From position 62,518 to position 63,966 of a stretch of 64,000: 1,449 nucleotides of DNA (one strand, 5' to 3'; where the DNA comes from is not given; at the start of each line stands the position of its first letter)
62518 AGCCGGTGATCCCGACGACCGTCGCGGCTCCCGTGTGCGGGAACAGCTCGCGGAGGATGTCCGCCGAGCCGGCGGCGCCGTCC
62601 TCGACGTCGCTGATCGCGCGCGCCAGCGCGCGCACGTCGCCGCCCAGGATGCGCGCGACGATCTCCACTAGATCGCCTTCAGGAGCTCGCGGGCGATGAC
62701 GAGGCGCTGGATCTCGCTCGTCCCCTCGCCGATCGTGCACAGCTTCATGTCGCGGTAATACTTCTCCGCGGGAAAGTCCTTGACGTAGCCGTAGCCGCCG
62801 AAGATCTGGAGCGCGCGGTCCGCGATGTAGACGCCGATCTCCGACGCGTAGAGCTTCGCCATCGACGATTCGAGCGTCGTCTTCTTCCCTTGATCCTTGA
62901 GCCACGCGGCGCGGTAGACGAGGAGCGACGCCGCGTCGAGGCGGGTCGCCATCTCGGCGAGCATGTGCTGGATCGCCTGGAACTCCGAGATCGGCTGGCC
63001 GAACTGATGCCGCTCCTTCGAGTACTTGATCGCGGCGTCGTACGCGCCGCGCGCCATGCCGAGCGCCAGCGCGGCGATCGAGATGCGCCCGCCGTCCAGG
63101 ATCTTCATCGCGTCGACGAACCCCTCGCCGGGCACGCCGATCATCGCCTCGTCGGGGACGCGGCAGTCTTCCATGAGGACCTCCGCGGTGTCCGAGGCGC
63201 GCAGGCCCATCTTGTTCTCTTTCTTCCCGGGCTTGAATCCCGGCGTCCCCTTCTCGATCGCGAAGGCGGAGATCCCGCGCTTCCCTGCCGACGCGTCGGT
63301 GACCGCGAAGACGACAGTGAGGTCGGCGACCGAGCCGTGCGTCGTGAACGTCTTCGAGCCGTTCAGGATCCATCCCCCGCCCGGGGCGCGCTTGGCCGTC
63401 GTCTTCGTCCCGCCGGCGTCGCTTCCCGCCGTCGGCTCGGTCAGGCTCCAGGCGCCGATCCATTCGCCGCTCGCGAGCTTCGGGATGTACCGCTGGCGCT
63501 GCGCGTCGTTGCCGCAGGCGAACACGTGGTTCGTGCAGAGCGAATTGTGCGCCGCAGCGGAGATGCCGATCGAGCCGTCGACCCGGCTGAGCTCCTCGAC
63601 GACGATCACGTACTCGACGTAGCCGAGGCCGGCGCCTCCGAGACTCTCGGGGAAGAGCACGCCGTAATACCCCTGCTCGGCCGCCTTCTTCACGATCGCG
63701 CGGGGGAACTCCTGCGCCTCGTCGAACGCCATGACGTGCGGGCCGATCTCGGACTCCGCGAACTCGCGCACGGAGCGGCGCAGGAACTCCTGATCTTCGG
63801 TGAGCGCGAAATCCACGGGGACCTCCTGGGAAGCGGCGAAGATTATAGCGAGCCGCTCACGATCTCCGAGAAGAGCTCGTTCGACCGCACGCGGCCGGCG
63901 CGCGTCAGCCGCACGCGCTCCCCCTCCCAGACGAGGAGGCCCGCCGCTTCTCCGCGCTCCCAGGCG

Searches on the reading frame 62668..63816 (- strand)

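Call 23: search_protein_families(library=pfam, proteins=[window:62668-63816:-], max_evalue=0.001)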
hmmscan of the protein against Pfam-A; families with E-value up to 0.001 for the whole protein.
window:62668-63816:- (382 aa): 5 families
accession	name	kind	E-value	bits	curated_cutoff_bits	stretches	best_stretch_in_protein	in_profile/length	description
PF00441.29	Acyl-CoA_dh_1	-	4e-54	183.3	22.4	1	230-379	1-150/150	Acyl-CoA dehydrogenase, C-terminal domain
PF02771.21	Acyl-CoA_dh_N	-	5.2e-38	130.3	22.9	1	6-118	1-113/113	Acyl-CoA dehydrogenase, N-terminal domain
PF02770.24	Acyl-CoA_dh_M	-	1.8e-25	89.4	33.3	1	123-218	2-97/97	Acyl-CoA dehydrogenase, middle domain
PF08028.16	Acyl-CoA_dh_2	-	2.1e-25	90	22.7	1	246-362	2-128/134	Acyl-CoA dehydrogenase, C-terminal domain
PF22924.1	ACOX_C_alpha1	-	4.9e-05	23.6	27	0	261-379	25-169/169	Acyl-CoA oxidase, C-alpha1 domain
